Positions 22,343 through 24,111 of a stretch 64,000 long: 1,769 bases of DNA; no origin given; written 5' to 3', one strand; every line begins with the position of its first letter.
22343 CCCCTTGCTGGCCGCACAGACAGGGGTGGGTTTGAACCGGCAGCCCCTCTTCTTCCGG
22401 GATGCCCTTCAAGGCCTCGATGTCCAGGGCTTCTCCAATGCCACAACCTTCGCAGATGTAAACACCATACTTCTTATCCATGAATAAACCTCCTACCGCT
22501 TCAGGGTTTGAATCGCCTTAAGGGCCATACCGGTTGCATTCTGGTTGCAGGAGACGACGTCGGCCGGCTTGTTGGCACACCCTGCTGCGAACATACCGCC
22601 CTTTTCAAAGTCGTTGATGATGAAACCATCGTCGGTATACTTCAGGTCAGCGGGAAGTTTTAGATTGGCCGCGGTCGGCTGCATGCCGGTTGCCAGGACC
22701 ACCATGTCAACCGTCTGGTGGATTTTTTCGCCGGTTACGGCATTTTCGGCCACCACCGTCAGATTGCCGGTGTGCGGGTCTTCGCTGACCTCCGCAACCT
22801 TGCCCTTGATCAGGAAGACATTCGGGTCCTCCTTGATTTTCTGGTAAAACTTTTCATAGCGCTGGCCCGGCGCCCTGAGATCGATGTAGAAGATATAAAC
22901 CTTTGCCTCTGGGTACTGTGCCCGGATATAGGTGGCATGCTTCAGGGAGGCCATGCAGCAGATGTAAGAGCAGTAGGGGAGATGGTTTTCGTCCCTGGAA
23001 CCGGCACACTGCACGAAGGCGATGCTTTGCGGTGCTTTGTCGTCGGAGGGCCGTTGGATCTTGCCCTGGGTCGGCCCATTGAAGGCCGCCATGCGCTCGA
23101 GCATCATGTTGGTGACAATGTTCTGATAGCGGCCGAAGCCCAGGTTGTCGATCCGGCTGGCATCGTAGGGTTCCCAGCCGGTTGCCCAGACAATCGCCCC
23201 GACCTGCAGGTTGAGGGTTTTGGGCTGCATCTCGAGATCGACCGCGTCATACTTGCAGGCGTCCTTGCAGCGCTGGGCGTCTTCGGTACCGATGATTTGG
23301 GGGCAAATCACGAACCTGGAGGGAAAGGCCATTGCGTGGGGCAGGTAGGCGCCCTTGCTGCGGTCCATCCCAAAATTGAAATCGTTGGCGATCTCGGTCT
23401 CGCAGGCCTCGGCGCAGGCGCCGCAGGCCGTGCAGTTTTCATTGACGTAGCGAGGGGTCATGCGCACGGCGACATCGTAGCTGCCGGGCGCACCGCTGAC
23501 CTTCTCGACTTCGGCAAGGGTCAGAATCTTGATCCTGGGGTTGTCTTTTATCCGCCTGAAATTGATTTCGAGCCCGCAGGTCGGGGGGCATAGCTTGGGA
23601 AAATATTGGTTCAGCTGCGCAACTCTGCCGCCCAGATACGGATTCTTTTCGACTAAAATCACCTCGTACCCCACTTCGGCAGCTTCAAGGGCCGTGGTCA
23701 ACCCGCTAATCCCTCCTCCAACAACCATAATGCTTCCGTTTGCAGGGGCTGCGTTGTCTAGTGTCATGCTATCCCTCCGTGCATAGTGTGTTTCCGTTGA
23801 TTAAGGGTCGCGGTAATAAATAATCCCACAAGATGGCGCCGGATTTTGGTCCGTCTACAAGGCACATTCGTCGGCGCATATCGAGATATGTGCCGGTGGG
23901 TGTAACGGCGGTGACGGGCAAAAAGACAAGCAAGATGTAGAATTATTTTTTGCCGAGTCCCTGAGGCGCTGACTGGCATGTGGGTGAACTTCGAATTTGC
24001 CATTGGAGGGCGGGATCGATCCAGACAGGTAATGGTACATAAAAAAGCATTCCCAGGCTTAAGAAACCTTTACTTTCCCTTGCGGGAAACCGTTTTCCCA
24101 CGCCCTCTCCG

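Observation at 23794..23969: Structured ~170-nt repeat (copy A) between the aprBA terminator and qmoA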

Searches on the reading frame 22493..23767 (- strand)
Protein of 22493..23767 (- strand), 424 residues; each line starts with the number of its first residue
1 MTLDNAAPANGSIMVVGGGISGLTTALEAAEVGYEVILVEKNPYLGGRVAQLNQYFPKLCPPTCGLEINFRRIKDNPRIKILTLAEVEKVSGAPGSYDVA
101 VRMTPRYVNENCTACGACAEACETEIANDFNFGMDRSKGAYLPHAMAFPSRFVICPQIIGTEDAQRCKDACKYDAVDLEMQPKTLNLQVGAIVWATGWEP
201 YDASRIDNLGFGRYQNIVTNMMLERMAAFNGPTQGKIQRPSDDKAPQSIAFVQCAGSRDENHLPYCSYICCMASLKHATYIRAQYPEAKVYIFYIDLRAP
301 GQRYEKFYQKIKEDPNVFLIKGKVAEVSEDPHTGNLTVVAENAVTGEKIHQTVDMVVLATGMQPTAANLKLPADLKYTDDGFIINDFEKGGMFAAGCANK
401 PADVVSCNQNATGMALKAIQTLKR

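Call 10: find_encoding_contigs(protein=window:22493-23767:-, flank=10000, max_places=10)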
Protein window:22493-23767:- (424 aa): no gene with exactly this product is on record in the collection.

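Call 28: find_homologous_proteins(query=window:22493-23767:-, max_evalue=1e-100)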
Query window:22493-23767:- (424 aa): 7969 proteins with E <= 1e-100 among 8000 candidates; the best 120 are listed.
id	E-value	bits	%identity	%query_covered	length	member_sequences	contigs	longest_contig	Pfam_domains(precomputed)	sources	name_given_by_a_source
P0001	5.8e-287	969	98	100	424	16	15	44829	PF01266.31,PF13450.13,PF00890.31,PF07992.21,PF01134.29,PF12831.14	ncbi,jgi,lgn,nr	ncbi:MAG: CoB--CoM heterodisulfide reductase iron-sulfur subunit A family protein [Desulfobacterales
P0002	1.9e-286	967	97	100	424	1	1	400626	PF01266.31,PF13450.13,PF00890.31,PF07992.21,PF01134.29,PF12831.14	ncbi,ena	-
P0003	3.9e-285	963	97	100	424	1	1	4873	PF01266.31,PF13450.13,PF00890.31,PF07992.21,PF01134.29,PF12831.14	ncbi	ncbi:MAG: CoB--CoM heterodisulfide reductase iron-sulfur subunit A family protein [Desulfobacterales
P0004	7.0e-285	962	97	100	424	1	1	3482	PF01266.31,PF13450.13,PF00890.31,PF07992.21,PF01134.29,PF12831.14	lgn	-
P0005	2.9e-282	954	96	100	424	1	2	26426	PF01266.31,PF13450.13,PF00890.31,PF07992.21,PF01134.29,PF12831.14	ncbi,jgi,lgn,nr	ncbi:MAG: CoB--CoM heterodisulfide reductase iron-sulfur subunit A family protein [Desulfobacteracea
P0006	2.5e-281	951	96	100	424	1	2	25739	PF01266.31,PF13450.13,PF00890.31,PF07992.21,PF01134.29,PF12831.14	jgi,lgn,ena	-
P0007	2.3e-280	947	96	100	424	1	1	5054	PF01266.31,PF13450.13,PF00890.31,PF07992.21,PF01134.29,PF12831.14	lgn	-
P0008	1.3e-278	942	95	100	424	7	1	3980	PF01266.31,PF13450.13,PF00890.31,PF07992.21,PF01134.29,PF12831.14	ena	-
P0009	4.4e-277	937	94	100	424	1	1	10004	PF01266.31,PF13450.13,PF00890.31,PF07992.21,PF01134.29,PF12831.14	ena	-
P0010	5.8e-277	936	94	100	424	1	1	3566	PF01266.31,PF13450.13,PF00890.31,PF07992.21,PF01134.29,PF12831.14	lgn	-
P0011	6.0e-276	933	97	97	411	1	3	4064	PF01266.31,PF13450.13,PF00890.31,PF07992.21,PF01134.29,PF12831.14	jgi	jgi:quinone-modifying oxidoreductase subunit QmoA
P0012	9.0e-274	926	96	97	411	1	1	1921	PF01266.31,PF13450.13,PF00890.31,PF07992.21,PF01134.29,PF12831.14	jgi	jgi:quinone-modifying oxidoreductase subunit QmoA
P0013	1.3e-273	925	96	97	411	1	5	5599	PF01266.31,PF13450.13,PF00890.31,PF07992.21,PF01134.29,PF12831.14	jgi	jgi:quinone-modifying oxidoreductase subunit QmoA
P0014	1.3e-273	925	96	97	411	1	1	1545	PF01266.31,PF13450.13,PF00890.31,PF07992.21,PF01134.29,PF12831.14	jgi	jgi:quinone-modifying oxidoreductase subunit QmoA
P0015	1.2e-272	922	96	97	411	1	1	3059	PF01266.31,PF13450.13,PF00890.31,PF07992.21,PF12831.14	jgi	jgi:quinone-modifying oxidoreductase subunit QmoA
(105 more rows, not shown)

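Call 29: find_encoding_contigs(protein=P0001, flank=4000, max_places=8)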
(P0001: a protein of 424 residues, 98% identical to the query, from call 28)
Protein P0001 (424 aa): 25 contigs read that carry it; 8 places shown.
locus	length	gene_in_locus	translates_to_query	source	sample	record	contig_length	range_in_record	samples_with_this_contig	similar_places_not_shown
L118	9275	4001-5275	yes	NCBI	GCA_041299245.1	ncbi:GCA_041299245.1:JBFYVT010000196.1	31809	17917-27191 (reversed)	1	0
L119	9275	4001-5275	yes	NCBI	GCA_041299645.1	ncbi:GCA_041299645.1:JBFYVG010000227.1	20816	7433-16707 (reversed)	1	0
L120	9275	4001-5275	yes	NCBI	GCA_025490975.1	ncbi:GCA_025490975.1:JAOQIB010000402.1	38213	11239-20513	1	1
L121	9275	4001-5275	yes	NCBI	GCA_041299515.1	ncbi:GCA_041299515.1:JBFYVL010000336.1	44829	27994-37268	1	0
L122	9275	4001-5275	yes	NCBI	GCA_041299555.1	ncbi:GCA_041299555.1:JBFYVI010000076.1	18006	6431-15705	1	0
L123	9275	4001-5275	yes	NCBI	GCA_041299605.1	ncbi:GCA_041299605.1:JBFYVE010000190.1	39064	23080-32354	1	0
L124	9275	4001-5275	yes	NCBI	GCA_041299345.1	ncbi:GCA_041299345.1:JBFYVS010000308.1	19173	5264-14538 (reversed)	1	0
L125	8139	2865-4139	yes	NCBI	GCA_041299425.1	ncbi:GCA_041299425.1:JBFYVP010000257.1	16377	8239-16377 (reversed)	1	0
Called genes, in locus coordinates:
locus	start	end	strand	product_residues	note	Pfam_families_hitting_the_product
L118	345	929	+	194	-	-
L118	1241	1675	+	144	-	PF00037:Fer4 (faint), PF12838:Fer4_7, PF13187:Fer4_9 (weak), PF12139:APS-reductase_C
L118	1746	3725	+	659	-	PF00890:FAD_binding_2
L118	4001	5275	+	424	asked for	PF00890:FAD_binding_2 (weak), PF01134:GIDA (faint), PF01266:DAO, PF07992:Pyr_redox_2 (faint), PF12831:FAD_oxidored, PF13450:NAD_binding_8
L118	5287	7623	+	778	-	PF07992:Pyr_redox_2, PF00890:FAD_binding_2 (weak), PF01266:DAO, PF12831:FAD_oxidored, PF13450:NAD_binding_8, PF12838:Fer4_7 (weak), PF13187:Fer4_9, PF02662:FlpD, +5 more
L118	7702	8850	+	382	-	PF13183:Fer4_8, PF13187:Fer4_9 (weak), PF13534:Fer4_17 (weak)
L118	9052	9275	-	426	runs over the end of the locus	PF14306:PUA_2, PF01747:ATP-sulfurylase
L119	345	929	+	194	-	-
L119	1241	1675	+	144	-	PF00037:Fer4 (faint), PF12838:Fer4_7, PF13187:Fer4_9 (weak), PF12139:APS-reductase_C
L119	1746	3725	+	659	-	PF00890:FAD_binding_2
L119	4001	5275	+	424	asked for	PF00890:FAD_binding_2 (weak), PF01134:GIDA (faint), PF01266:DAO, PF07992:Pyr_redox_2 (faint), PF12831:FAD_oxidored, PF13450:NAD_binding_8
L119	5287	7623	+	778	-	PF07992:Pyr_redox_2, PF00890:FAD_binding_2 (weak), PF01266:DAO, PF12831:FAD_oxidored, PF13450:NAD_binding_8, PF12838:Fer4_7 (weak), PF13187:Fer4_9, PF02662:FlpD, +5 more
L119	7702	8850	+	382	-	PF13183:Fer4_8, PF13187:Fer4_9 (weak), PF13534:Fer4_17 (weak)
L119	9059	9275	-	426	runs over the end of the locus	PF14306:PUA_2, PF01747:ATP-sulfurylase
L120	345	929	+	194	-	-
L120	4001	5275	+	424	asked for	PF00890:FAD_binding_2 (weak), PF01134:GIDA (faint), PF01266:DAO, PF07992:Pyr_redox_2 (faint), PF12831:FAD_oxidored, PF13450:NAD_binding_8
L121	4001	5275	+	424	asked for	PF00890:FAD_binding_2 (weak), PF01134:GIDA (faint), PF01266:DAO, PF07992:Pyr_redox_2 (faint), PF12831:FAD_oxidored, PF13450:NAD_binding_8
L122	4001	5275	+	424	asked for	PF00890:FAD_binding_2 (weak), PF01134:GIDA (faint), PF01266:DAO, PF07992:Pyr_redox_2 (faint), PF12831:FAD_oxidored, PF13450:NAD_binding_8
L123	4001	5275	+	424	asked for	PF00890:FAD_binding_2 (weak), PF01134:GIDA (faint), PF01266:DAO, PF07992:Pyr_redox_2 (faint), PF12831:FAD_oxidored, PF13450:NAD_binding_8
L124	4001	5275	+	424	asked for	PF00890:FAD_binding_2 (weak), PF01134:GIDA (faint), PF01266:DAO, PF07992:Pyr_redox_2 (faint), PF12831:FAD_oxidored, PF13450:NAD_binding_8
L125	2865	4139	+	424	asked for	PF00890:FAD_binding_2 (weak), PF01134:GIDA (faint), PF01266:DAO, PF07992:Pyr_redox_2 (faint), PF12831:FAD_oxidored, PF13450:NAD_binding_8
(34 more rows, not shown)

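Call 30: find_encoding_contigs(protein=P0002, flank=10000, max_places=2)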
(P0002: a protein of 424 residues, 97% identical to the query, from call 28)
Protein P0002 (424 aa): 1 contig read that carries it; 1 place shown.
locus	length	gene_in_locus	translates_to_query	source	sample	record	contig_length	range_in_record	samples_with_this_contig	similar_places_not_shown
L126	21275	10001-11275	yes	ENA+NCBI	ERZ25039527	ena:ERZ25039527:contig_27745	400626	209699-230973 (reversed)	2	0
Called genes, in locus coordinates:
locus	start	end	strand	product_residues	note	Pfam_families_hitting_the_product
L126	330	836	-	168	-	PF00383:dCMP_cyt_deam_1, PF14437:MafB19-deam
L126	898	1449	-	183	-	PF13588:HSDR_N_2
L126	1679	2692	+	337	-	PF01966:HD, PF13286:HD_assoc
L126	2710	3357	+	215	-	-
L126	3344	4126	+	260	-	PF03692:CxxCxxCC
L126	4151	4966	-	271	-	PF00106:adh_short, PF08659:KR (faint), PF13561:adh_short_C2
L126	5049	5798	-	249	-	PF03692:CxxCxxCC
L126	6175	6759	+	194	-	-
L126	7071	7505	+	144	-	PF00037:Fer4 (faint), PF12838:Fer4_7, PF13187:Fer4_9 (weak), PF12139:APS-reductase_C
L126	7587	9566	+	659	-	PF00890:FAD_binding_2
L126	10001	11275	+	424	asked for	PF00890:FAD_binding_2 (weak), PF01134:GIDA (faint), PF01266:DAO, PF07992:Pyr_redox_2 (faint), PF12831:FAD_oxidored, PF13450:NAD_binding_8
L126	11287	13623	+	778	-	PF07992:Pyr_redox_2, PF00890:FAD_binding_2 (weak), PF01266:DAO, PF12831:FAD_oxidored, PF13450:NAD_binding_8, PF12838:Fer4_7 (weak), PF13187:Fer4_9, PF02662:FlpD, +5 more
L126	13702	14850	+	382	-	PF13183:Fer4_8, PF13187:Fer4_9 (weak), PF13534:Fer4_17 (weak)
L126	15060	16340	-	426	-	PF14306:PUA_2, PF01747:ATP-sulfurylase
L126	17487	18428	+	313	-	PF01058:Oxidored_q6, PF14720:NiFe_hyd_SSU_C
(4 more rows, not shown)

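Call 31: find_encoding_contigs(protein=P0005, flank=4000, max_places=3)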
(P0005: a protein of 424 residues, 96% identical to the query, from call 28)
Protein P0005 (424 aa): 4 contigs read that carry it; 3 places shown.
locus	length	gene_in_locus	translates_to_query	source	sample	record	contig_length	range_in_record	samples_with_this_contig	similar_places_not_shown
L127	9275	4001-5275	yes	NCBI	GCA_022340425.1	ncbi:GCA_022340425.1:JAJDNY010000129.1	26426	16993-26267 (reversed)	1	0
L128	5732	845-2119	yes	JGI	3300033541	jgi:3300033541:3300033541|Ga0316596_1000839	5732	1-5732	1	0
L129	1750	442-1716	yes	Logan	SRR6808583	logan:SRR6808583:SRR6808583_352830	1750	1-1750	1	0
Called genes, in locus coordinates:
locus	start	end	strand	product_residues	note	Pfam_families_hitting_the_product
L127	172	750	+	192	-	-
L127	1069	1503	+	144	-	PF00037:Fer4 (faint), PF12838:Fer4_7, PF13187:Fer4_9 (weak), PF12139:APS-reductase_C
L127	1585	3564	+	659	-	PF00890:FAD_binding_2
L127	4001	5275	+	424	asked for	PF00890:FAD_binding_2 (weak), PF01134:GIDA (faint), PF01266:DAO, PF07992:Pyr_redox_2 (faint), PF12831:FAD_oxidored, PF13450:NAD_binding_8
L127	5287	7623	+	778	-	PF00037:Fer4 (faint), PF07992:Pyr_redox_2 (weak), PF01266:DAO, PF12831:FAD_oxidored (weak), PF13450:NAD_binding_8 (weak), PF12838:Fer4_7 (weak), PF13187:Fer4_9, PF02662:FlpD, +6 more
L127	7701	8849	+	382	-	PF13183:Fer4_8, PF13187:Fer4_9 (weak), PF13534:Fer4_17 (weak)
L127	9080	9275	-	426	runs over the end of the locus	PF14306:PUA_2, PF01747:ATP-sulfurylase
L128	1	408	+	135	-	?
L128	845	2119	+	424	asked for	PF00890:FAD_binding_2 (weak), PF01134:GIDA (faint), PF01266:DAO, PF07992:Pyr_redox_2 (faint), PF12831:FAD_oxidored, PF13450:NAD_binding_8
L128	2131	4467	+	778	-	PF00037:Fer4 (faint), PF07992:Pyr_redox_2 (weak), PF01266:DAO, PF12831:FAD_oxidored (weak), PF13450:NAD_binding_8 (weak), PF12838:Fer4_7 (weak), PF13187:Fer4_9, PF02662:FlpD, +5 more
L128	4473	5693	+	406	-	PF13183:Fer4_8, PF13187:Fer4_9 (weak), PF13534:Fer4_17 (weak)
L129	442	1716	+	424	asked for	PF00890:FAD_binding_2 (weak), PF01134:GIDA (faint), PF01266:DAO, PF07992:Pyr_redox_2 (faint), PF12831:FAD_oxidored, PF13450:NAD_binding_8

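Call 32: find_encoding_contigs(protein=P0006, flank=4000, max_places=3)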
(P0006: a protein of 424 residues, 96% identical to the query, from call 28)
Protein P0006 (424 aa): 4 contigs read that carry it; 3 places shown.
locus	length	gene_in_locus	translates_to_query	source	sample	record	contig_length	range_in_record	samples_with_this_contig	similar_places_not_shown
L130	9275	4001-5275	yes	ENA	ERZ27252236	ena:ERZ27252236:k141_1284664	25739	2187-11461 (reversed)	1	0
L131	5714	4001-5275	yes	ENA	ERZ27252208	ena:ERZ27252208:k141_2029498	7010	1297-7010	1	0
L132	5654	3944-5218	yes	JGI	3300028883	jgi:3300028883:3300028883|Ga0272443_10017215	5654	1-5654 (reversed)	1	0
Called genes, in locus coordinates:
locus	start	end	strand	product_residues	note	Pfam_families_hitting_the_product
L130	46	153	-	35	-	-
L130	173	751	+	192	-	-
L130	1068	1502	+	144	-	PF12838:Fer4_7, PF13187:Fer4_9 (weak), PF12139:APS-reductase_C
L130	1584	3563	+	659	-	PF00890:FAD_binding_2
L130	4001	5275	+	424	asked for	PF00890:FAD_binding_2 (weak), PF01134:GIDA (faint), PF01266:DAO, PF07992:Pyr_redox_2 (faint), PF12831:FAD_oxidored, PF13450:NAD_binding_8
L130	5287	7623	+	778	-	PF07992:Pyr_redox_2 (weak), PF00890:FAD_binding_2 (weak), PF01266:DAO, PF12831:FAD_oxidored, PF13450:NAD_binding_8, PF12838:Fer4_7 (weak), PF13187:Fer4_9, PF02662:FlpD, +9 more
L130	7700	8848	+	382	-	PF13183:Fer4_8, PF13187:Fer4_9 (weak), PF13534:Fer4_17 (weak)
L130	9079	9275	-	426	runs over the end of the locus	PF14306:PUA_2, PF01747:ATP-sulfurylase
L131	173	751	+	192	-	-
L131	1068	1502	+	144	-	PF12838:Fer4_7, PF13187:Fer4_9 (weak), PF12139:APS-reductase_C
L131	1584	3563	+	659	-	PF00890:FAD_binding_2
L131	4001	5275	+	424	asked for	PF00890:FAD_binding_2 (weak), PF01134:GIDA (faint), PF01266:DAO, PF07992:Pyr_redox_2 (faint), PF12831:FAD_oxidored, PF13450:NAD_binding_8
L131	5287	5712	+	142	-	?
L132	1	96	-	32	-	?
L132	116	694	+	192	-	-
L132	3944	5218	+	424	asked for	PF00890:FAD_binding_2 (weak), PF01134:GIDA (faint), PF01266:DAO, PF07992:Pyr_redox_2 (faint), PF12831:FAD_oxidored, PF13450:NAD_binding_8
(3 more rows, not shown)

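Call 77: find_encoding_contigs(protein=P0003, flank=1500, max_places=3)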
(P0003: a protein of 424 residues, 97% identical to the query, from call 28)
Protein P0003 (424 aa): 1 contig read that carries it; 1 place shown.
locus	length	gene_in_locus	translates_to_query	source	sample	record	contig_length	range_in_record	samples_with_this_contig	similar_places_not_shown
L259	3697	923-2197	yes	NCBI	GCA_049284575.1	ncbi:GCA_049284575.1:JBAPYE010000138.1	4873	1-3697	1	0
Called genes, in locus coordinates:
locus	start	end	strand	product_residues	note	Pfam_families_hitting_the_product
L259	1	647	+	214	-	?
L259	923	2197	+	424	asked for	PF00890:FAD_binding_2 (weak), PF01134:GIDA (faint), PF01266:DAO, PF07992:Pyr_redox_2 (faint), PF12831:FAD_oxidored, PF13450:NAD_binding_8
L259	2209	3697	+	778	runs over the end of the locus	PF07992:Pyr_redox_2 (weak), PF00890:FAD_binding_2, PF01266:DAO, PF12831:FAD_oxidored, PF13450:NAD_binding_8, PF12838:Fer4_7 (weak), PF13187:Fer4_9, PF02662:FlpD, +11 more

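Call 78: find_encoding_contigs(protein=P0009, flank=1500, max_places=3)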
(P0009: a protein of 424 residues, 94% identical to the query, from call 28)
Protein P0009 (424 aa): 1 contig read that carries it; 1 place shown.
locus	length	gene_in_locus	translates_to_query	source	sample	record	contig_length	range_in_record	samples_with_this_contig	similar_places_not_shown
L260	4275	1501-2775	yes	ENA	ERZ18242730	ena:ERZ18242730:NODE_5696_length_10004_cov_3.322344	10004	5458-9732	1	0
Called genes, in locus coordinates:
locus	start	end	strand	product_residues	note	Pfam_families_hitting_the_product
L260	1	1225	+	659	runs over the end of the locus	PF00890:FAD_binding_2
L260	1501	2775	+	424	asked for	PF00890:FAD_binding_2 (weak), PF01134:GIDA (faint), PF01266:DAO, PF07992:Pyr_redox_2 (faint), PF12831:FAD_oxidored, PF13450:NAD_binding_8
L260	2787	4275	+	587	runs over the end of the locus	?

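Call 79: find_encoding_contigs(protein=P0007, flank=1500, max_places=3)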
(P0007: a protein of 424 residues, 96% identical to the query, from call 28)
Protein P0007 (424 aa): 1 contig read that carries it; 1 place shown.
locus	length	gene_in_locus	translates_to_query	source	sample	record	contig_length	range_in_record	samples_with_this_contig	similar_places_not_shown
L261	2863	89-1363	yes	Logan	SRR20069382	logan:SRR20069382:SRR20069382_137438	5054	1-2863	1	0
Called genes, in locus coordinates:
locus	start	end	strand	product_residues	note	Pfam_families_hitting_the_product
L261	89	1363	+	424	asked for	PF00890:FAD_binding_2 (weak), PF01134:GIDA (faint), PF01266:DAO, PF07992:Pyr_redox_2 (faint), PF12831:FAD_oxidored, PF13450:NAD_binding_8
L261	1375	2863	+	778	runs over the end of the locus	PF07992:Pyr_redox_2 (weak), PF00890:FAD_binding_2 (weak), PF01266:DAO, PF12831:FAD_oxidored, PF13450:NAD_binding_8, PF12838:Fer4_7 (weak), PF13187:Fer4_9, PF02662:FlpD, +9 more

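Call 80: find_encoding_contigs(protein=P0008, flank=1500, max_places=3)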
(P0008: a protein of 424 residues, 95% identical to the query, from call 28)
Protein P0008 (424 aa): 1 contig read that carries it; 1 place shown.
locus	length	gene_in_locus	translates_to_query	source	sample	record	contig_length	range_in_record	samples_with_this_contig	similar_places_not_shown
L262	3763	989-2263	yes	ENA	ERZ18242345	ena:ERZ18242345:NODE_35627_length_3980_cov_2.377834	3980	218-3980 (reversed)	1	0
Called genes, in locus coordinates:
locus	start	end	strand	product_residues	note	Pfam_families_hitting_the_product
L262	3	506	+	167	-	?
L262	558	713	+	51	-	-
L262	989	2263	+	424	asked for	PF00890:FAD_binding_2 (weak), PF01134:GIDA (faint), PF01266:DAO (weak), PF07992:Pyr_redox_2 (faint), PF12831:FAD_oxidored, PF13450:NAD_binding_8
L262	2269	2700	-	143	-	-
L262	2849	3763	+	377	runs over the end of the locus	?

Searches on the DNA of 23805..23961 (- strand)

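Call 73: build_rna_model(alignment_id=A5, structure=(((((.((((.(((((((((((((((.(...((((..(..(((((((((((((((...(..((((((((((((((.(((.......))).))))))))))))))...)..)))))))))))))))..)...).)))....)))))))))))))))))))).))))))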
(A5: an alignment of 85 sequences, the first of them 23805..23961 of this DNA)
Model R1 built from alignment A5 (85 sequences, 166 columns); structure: as given.
model positions 157; base pairs 63; branch points 0; effective number of sequences 1.13; information 0.59 bits per position. Calibrated on 0.2 Mb of random sequence (short: E-values are rough).
structure used (alignment columns):
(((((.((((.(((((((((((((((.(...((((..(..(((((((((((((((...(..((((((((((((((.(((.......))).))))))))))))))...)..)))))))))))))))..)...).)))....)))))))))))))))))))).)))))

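Call 74: search_with_rna_model(model_id=R1, source=window, filters=off, max_evalue=1)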
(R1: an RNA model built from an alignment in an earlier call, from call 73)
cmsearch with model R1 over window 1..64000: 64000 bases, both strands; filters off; matches with E-value up to 1: 23.
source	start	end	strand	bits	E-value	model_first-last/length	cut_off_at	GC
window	44203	44360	+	163.2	1.6e-43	1-157/157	no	0.5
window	23805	23961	-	142.2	1.2e-37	1-157/157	no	0.51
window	44203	44360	-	92.7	1e-23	1-157/157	no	0.5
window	23805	23961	+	70.4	1.9e-17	1-157/157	no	0.51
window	61804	61976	-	25.4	8.1e-05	1-157/157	no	0.5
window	62234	62353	-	24.3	0.00016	1-157/157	no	0.52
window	18719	18767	+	22.2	0.00066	1-157/157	no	0.51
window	62234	62353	+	21.1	0.0013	1-157/157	no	0.52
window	18719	18767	-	20.6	0.0019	1-157/157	no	0.51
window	61831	61949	+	19.4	0.0038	1-157/157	no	0.55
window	13888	13933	-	17.2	0.016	1-157/157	no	0.7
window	13889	13932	+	16.7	0.023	1-157/157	no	0.73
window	52032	52101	-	12.5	0.33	1-157/157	no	0.69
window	37574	37731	+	12.4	0.36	1-157/157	no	0.64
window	52029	52104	+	12.2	0.41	1-157/157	no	0.71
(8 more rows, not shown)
